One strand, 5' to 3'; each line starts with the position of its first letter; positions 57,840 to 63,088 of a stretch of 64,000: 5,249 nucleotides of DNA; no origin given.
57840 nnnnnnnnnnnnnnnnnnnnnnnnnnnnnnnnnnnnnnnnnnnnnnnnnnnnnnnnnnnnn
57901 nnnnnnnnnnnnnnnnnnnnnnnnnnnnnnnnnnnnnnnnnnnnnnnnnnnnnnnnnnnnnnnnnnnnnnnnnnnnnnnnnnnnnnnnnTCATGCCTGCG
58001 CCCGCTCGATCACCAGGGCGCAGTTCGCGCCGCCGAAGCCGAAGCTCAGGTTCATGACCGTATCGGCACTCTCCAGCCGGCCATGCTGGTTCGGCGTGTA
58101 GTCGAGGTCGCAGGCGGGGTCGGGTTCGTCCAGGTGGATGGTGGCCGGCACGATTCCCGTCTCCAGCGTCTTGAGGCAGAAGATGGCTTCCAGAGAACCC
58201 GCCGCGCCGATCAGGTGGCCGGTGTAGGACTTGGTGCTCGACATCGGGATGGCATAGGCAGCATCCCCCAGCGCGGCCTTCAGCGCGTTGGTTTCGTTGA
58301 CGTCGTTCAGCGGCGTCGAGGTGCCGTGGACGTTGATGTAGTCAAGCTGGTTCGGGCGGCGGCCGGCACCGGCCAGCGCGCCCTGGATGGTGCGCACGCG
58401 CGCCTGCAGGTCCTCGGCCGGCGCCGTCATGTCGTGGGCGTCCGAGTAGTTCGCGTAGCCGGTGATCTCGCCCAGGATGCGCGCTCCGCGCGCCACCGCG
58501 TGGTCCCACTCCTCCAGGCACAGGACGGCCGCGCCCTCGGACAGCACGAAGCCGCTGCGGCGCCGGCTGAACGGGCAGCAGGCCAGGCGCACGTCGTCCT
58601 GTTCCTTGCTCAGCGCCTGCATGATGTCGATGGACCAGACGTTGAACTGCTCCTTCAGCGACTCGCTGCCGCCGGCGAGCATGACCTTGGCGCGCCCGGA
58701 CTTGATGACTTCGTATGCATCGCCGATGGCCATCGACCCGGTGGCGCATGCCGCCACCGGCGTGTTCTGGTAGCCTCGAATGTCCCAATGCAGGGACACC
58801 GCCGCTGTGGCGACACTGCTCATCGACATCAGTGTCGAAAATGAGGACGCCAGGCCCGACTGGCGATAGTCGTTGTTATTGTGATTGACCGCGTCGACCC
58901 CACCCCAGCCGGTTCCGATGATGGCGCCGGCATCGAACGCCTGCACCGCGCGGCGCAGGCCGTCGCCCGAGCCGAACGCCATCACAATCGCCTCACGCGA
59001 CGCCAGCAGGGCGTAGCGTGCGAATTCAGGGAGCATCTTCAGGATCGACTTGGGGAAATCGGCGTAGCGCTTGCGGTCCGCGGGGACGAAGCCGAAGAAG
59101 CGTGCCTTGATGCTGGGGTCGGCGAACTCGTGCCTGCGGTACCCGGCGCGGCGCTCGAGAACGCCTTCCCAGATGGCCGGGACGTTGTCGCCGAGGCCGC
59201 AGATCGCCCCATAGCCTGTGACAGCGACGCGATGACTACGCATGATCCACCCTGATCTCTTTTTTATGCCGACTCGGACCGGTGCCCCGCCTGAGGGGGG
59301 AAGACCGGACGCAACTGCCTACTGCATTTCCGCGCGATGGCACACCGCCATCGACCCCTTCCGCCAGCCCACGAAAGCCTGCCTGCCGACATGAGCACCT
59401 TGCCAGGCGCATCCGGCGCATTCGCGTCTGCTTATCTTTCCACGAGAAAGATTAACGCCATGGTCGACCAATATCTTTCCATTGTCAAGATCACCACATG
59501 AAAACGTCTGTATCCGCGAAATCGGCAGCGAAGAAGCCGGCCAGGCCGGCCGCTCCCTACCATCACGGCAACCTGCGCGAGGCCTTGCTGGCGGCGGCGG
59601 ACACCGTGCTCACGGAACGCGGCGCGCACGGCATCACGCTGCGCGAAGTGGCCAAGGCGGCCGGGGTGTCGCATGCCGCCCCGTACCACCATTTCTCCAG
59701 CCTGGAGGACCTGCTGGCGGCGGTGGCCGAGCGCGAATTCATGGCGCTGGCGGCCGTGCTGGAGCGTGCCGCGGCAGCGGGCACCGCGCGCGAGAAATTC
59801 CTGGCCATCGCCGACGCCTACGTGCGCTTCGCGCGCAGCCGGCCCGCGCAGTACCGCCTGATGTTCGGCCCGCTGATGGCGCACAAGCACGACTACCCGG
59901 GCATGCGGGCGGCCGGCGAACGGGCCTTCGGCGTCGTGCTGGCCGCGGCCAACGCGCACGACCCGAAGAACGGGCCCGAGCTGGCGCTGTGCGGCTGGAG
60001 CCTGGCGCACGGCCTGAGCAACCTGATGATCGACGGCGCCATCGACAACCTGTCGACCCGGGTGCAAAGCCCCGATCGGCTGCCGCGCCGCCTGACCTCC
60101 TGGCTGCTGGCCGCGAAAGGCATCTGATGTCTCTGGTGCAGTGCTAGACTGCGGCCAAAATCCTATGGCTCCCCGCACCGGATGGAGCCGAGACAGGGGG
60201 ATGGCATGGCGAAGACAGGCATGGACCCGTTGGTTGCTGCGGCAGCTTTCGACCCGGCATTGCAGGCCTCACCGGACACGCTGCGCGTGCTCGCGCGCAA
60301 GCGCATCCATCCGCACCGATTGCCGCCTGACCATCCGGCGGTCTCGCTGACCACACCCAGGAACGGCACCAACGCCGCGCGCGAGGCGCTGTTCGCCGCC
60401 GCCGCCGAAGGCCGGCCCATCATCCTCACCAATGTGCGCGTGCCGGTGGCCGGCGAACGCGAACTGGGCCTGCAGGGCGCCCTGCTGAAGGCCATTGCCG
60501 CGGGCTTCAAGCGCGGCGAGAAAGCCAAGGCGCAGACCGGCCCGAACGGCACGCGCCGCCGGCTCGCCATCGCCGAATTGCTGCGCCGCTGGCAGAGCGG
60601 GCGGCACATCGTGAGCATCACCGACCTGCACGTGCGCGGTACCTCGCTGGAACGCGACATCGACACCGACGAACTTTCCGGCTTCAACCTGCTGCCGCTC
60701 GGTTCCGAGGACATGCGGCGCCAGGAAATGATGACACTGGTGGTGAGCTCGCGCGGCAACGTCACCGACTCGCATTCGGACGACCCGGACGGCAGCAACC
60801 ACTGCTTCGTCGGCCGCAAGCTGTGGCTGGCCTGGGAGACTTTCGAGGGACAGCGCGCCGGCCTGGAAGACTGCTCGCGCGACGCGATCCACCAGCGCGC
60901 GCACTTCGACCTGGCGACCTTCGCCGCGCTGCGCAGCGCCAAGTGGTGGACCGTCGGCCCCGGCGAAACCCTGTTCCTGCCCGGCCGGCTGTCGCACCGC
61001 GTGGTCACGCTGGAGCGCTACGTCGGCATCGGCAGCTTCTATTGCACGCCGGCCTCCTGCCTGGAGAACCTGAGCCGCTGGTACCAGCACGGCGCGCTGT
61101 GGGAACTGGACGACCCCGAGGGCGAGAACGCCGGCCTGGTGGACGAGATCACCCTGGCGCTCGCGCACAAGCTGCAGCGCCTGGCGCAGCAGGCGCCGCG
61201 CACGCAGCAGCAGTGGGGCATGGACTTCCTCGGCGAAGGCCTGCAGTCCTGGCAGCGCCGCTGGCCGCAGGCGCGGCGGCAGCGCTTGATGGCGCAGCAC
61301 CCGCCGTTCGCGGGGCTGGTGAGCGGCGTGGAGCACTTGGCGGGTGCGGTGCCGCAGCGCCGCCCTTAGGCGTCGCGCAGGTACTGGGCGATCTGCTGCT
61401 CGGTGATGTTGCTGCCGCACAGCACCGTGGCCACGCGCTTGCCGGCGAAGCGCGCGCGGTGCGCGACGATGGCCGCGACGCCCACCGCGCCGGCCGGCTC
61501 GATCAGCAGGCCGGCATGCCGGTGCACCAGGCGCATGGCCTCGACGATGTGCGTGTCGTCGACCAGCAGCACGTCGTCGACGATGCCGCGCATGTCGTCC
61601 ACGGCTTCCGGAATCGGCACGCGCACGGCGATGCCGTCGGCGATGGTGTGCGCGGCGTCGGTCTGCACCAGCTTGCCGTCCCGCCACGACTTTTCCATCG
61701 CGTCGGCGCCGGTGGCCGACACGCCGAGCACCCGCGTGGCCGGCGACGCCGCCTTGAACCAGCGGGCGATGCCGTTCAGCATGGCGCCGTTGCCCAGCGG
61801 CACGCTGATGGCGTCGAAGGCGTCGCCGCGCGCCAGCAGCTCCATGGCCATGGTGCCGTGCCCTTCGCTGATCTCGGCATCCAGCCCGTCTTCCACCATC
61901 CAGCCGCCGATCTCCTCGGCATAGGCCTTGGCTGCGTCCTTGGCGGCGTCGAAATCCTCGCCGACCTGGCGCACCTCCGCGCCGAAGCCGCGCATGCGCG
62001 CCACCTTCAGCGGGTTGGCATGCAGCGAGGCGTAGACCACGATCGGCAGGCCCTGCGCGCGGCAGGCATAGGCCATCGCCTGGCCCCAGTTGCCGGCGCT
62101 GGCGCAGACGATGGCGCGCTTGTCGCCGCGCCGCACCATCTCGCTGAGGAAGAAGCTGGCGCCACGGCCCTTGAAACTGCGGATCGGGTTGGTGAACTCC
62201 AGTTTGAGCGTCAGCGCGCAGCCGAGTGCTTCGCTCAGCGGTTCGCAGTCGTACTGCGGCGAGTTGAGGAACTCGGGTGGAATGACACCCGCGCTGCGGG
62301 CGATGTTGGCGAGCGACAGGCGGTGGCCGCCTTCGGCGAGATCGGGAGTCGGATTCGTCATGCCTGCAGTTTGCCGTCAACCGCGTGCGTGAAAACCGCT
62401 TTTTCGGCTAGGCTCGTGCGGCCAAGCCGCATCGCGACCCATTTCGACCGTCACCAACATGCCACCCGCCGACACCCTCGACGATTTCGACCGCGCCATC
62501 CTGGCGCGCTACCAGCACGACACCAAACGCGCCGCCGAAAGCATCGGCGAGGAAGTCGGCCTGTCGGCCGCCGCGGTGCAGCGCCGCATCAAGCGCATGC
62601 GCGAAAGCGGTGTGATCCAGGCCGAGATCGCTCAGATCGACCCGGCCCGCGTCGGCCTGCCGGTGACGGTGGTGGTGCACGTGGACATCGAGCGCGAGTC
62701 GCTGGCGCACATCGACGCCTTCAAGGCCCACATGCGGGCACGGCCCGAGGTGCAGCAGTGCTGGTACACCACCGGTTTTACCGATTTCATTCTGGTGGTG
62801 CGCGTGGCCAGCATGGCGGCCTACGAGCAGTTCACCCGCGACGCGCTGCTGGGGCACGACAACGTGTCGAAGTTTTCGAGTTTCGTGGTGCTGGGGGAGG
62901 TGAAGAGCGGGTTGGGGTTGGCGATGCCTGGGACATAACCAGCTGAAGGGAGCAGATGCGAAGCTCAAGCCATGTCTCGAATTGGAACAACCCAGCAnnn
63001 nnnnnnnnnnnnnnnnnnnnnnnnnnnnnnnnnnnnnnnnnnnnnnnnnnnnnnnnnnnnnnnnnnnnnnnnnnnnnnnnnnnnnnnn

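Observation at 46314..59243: Candidate new system: 15-gene discrete KS/ACP cluster with an AurF-type diiron oxygenase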

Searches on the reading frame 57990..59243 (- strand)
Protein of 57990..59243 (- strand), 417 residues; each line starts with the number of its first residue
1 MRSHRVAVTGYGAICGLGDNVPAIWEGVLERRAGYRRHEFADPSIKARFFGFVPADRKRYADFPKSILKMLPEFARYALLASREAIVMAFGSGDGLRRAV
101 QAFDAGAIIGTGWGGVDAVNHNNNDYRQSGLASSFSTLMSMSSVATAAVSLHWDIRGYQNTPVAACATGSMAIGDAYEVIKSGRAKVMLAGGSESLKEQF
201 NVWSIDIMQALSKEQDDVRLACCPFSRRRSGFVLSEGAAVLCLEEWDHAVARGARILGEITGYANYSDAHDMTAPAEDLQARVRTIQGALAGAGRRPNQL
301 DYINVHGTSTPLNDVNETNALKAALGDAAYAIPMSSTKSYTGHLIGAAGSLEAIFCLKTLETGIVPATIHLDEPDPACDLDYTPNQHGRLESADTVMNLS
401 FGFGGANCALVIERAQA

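Call 6: search_protein_families(library=pfam, proteins=[window:57990-59243:-], max_evalue=0.01)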
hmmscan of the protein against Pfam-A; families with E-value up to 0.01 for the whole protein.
window:57990-59243:- (417 aa): 3 families
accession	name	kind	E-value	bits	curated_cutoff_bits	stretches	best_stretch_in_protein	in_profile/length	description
PF02801.28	Ketoacyl-synt_C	-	9.9e-33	113.1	20.8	1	257-371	1-118/119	Beta-ketoacyl synthase, C-terminal domain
PF00109.32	ketoacyl-synt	-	1e-28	101.1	20.8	1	5-247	3-250/252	Beta-ketoacyl synthase, N-terminal domain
PF00108.29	Thiolase_N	-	7.8e-05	22.6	26.4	1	164-215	83-134/260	Thiolase, N-terminal domain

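Call 10: search_protein_families(library=ncbifam, proteins=[window:57990-59243:-], max_evalue=0.001)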
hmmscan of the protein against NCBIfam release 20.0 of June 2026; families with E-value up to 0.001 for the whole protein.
window:57990-59243:- (417 aa): 24 families
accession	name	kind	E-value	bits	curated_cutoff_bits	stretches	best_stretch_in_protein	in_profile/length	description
TIGR03150.1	fabF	equivalog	6.7e-114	380.7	493.75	1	4-412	1-406/407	beta-ketoacyl-ACP synthase II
NF005589.0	PRK07314.1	subfamily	3e-111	372.1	387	1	2-415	2-412/413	beta-ketoacyl-ACP synthase II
NF004970.0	PRK06333.1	subfamily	3.4e-93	312.8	525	1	2-415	2-422/424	beta-ketoacyl-ACP synthase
NF006274.0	PRK08439.1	equivalog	5e-81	272.6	621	1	4-414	2-405/406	beta-ketoacyl-ACP synthase II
NF006587.0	PRK09116.1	equivalog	9.8e-78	261.7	470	1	4-415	2-407/408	beta-ketoacyl-ACP synthase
NF005935.0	PRK07967.1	equivalog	3.6e-74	250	630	1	4-416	2-405/406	beta-ketoacyl-ACP synthase I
NF006434.0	PRK08722.1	equivalog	5.7e-73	246.1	759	1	1-414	1-413/414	beta-ketoacyl-ACP synthase II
NF005076.0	PRK06501.1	equivalog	5.7e-69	233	629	1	6-415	13-423/425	beta-ketoacyl-ACP synthase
NF005916.1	PRK07910.1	equivalog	5.7e-66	223.1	560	1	6-414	14-417/418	KasA/KasB family beta-ketoacyl-ACP synthase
NF004618.0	PRK05952.1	equivalog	1.8e-58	198.3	455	1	5-415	3-383/384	beta-ketoacyl-ACP synthase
NF006618.0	PRK09185.1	subfamily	1.3e-55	189.1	407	1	5-415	4-393/394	beta-ketoacyl-ACP synthase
NF058662.1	cispenta_AmcF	equivalog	6.8e-49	166.8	325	1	157-413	117-368/369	cispentacin biosynthesis acyltransferase subunit AmcF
NF005490.0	PRK07103.1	equivalog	1.9e-48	165.5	445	1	3-415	3-413/414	polyketide beta-ketoacyl:acyl carrier protein synthase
NF045894.1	PKS_plus_SDR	equivalog_domain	8.1e-31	106.5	1740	1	130-416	137-428/1515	type I polyketide synthase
NF040607.1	mycolic_Pks13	equivalog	1e-30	106.1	2100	1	132-415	237-526/1680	polyketide synthase Pks13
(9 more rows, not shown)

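Call 64: search_solved_structures(query=window:57990-59243:-, max_evalue=1e-60)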
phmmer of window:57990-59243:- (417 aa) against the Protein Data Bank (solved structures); distinct sequences matched with E-value up to 1e-60: 36.
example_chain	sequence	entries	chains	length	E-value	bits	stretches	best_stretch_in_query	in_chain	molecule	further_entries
1e5m_A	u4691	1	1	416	3.9e-85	289.5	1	3-414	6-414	BETA KETOACYL ACYL CARRIER PROTEIN SYNTHASE II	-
4ls6_A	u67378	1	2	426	1.1e-81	278.1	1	2-416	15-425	3-oxoacyl-[acyl-carrier-protein] synthase 2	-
4ls5_A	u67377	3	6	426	3.9e-81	276.3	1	2-416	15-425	3-oxoacyl-[acyl-carrier-protein] synthase 2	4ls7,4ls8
5sxo_A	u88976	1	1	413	3.4e-79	269.9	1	3-415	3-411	3-oxoacyl-[acyl-carrier-protein] synthase 2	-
3o04_A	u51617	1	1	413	1.2e-78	268.1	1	3-415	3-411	beta-keto-acyl carrier protein synthase II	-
8qm1_A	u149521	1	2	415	1.4e-77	264.5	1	3-414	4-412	3-oxoacyl-[acyl-carrier-protein] synthase 2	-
4b7v_A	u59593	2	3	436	1.7e-77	264.3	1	3-414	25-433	3-OXOACYL-[ACYL-CARRIER-PROTEIN] SYNTHASE 2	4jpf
8cn8_A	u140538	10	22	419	3e-76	260.2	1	3-414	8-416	3-oxoacyl-[acyl-carrier-protein] synthase 2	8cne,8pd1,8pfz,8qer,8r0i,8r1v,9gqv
8pj0_A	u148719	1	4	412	5.4e-76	259.4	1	4-414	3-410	3-oxoacyl-[acyl-carrier-protein] synthase 2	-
4jb6_A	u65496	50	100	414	6e-76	259.2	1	3-414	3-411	3-oxoacyl-[acyl-carrier-protein] synthase 2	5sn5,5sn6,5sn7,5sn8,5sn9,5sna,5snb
8cou_A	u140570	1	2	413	6.4e-76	259.1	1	3-414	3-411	3-oxoacyl-[acyl-carrier-protein] synthase 2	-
7oc0_A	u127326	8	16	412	1.1e-75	258.3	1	4-414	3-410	3-oxoacyl-[acyl-carrier-protein] synthase 2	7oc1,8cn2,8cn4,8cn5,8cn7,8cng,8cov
2gqd_A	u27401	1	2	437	2.3e-75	257.3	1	3-416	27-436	3-oxoacyl-[acyl-carrier-protein] synthase 2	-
1j3n_A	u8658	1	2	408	6e-74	252.6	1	4-414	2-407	3-oxoacyl-(acyl-carrier protein) synthase II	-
4r8e_A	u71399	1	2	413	1.7e-73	251.2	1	2-413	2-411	3-oxoacyl-[acyl-carrier-protein] synthase 2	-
6smo_B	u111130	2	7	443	3e-61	210.8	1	4-412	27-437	PKS_KS domain-containing protein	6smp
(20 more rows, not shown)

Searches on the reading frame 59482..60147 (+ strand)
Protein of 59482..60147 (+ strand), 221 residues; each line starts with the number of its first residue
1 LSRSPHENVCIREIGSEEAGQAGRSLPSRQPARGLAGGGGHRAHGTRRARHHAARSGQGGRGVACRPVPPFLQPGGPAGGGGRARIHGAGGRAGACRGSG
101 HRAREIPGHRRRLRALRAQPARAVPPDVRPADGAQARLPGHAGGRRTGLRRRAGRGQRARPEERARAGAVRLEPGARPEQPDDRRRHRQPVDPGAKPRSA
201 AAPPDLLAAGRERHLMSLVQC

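Call 7: search_protein_families(library=pfam, proteins=[window:59482-60147:+], max_evalue=0.01)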
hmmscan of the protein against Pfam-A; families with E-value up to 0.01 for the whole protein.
window:59482-60147:+ (221 aa): 0 families

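Call 47: search_protein_families(library=pfam, proteins=[window:59498-60127:+], max_evalue=0.001)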
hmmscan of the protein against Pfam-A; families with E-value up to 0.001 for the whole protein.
window:59498-60127:+ (209 aa): 2 families
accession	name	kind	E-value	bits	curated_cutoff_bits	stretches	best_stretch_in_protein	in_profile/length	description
PF13305.11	TetR_C_33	-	5.3e-14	53.1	26.8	1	102-186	2-89/103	Tetracyclin repressor-like, C-terminal domain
PF00440.29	TetR_N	-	1.1e-12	47.9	24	1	30-76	1-47/47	Bacterial regulatory proteins, tetR family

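Call 59: search_protein_families(library=ncbifam, proteins=[window:59498-60127:+], max_evalue=0.001)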
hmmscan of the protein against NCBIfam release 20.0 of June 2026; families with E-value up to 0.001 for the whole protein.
window:59498-60127:+ (209 aa): 19 families
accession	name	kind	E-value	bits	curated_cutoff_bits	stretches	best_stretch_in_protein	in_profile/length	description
NF053731.1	TransRegFasRMycb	equivalog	1e-11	45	330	1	26-124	12-111/199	HTH-type transcriptional activator FasR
TIGR03384.1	betaine_BetI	equivalog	1.4e-09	37.9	201.3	1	27-109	10-93/189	choline-binding transcriptional repressor BetI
NF041196.1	ScbR_bind_reg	equivalog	6.1e-09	36.3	150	1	27-105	8-87/191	ScbR family autoregulator-binding transcription factor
NF050111.1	TransRegSACE7040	equivalog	1e-08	35.3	250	1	27-116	3-93/186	SACE_7040 family transcriptional regulator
NF051852.1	efflux_TF_MtrR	exception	2.7e-08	33.9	280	1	27-93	12-78/205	multidrug efflux system transcriptional repressor MtrR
NF001978.0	PRK00767.1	equivalog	1.2e-07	31.7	118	1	27-107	11-93/197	transcriptional regulator BetI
TIGR03613.1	RutR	equivalog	3.6e-07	30.2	368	1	27-122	10-105/202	pyrimidine utilization regulatory protein R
NF008402.0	PRK11202.1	equivalog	1.8e-06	27.8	151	1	27-122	13-110/211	HTH-type transcriptional repressor FabR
NF058643.1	TranRegCurRPseudo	equivalog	2.7e-06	27.2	300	1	25-103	7-87/193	TetR family transcriptional repressor CurR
NF007015.0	PRK09480.1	equivalog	1.1e-05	25.1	120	1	23-130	8-116/197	nucleoid occlusion factor SlmA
NF011572.0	PRK14996.1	equivalog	1.4e-05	25.1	144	1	25-77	8-60/192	TetR family transcriptional regulator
NF037937.1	septum_RefZ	equivalog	3.3e-05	23.9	180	1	27-116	1-93/195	forespore capture DNA-binding protein RefZ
NF007949.0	PRK10668.1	equivalog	4.7e-05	23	271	1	27-79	13-65/216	multidrug efflux transporter transcriptional repressor AcrR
NF053878.1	FATransRegFadRBac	equivalog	4.9e-05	23.2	200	1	29-109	7-88/190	fatty acid metabolism transcriptional regulator FadR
NF007430.0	PRK09975.1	equivalog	5.8e-05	22.3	274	1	27-103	13-88/220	acrEF/envCD operon transcriptional regulator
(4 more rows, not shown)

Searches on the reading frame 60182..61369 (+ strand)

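Call 7: search_protein_families(library=pfam, proteins=[window:60182-61369:+], max_evalue=0.01)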
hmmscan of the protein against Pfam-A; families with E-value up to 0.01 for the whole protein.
window:60182-61369:+ (395 aa): 1 family
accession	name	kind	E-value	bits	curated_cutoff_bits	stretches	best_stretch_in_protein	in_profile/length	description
PF13621.12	Cupin_8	-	0.00069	20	27.4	1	124-287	75-246/252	Cupin-like domain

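Call 47: search_protein_families(library=pfam, proteins=[window:60287-61369:+], max_evalue=0.001)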
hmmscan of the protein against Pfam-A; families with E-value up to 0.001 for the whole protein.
window:60287-61369:+ (360 aa): 1 family
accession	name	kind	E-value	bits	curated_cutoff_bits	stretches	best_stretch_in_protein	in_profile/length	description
PF13621.12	Cupin_8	-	0.00054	20.4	27.4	0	88-252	74-246/252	Cupin-like domain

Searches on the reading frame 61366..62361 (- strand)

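Call 47: search_protein_families(library=pfam, proteins=[window:61366-62361:-], max_evalue=0.001)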
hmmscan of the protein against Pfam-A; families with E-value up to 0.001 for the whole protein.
window:61366-62361:- (331 aa): 1 family
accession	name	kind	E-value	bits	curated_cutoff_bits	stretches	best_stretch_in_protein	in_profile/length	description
PF00291.31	PALP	-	3.2e-76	256.9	35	1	33-316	7-295/295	Pyridoxal-phosphate dependent enzyme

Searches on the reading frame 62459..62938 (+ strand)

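Call 47: search_protein_families(library=pfam, proteins=[window:62459-62938:+], max_evalue=0.001)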
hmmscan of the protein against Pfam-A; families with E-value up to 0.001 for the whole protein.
window:62459-62938:+ (159 aa): 4 families
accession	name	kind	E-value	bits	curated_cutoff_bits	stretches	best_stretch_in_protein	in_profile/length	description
PF01037.27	AsnC_trans_reg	-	1.9e-18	66.5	25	1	73-146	1-72/73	Lrp/AsnC ligand binding domain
PF13404.12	HTH_AsnC-type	-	7e-13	48.6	27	1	7-48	1-42/42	AsnC-type helix-turn-helix domain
PF13412.12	HTH_24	-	5e-09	36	21.9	1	7-54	1-48/48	Winged helix-turn-helix DNA-binding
PF22451.2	NirdL-like_HTH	-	0.00064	19.7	27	0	28-53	21-46/47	Siroheme decarboxylase NirDL-like HTH domain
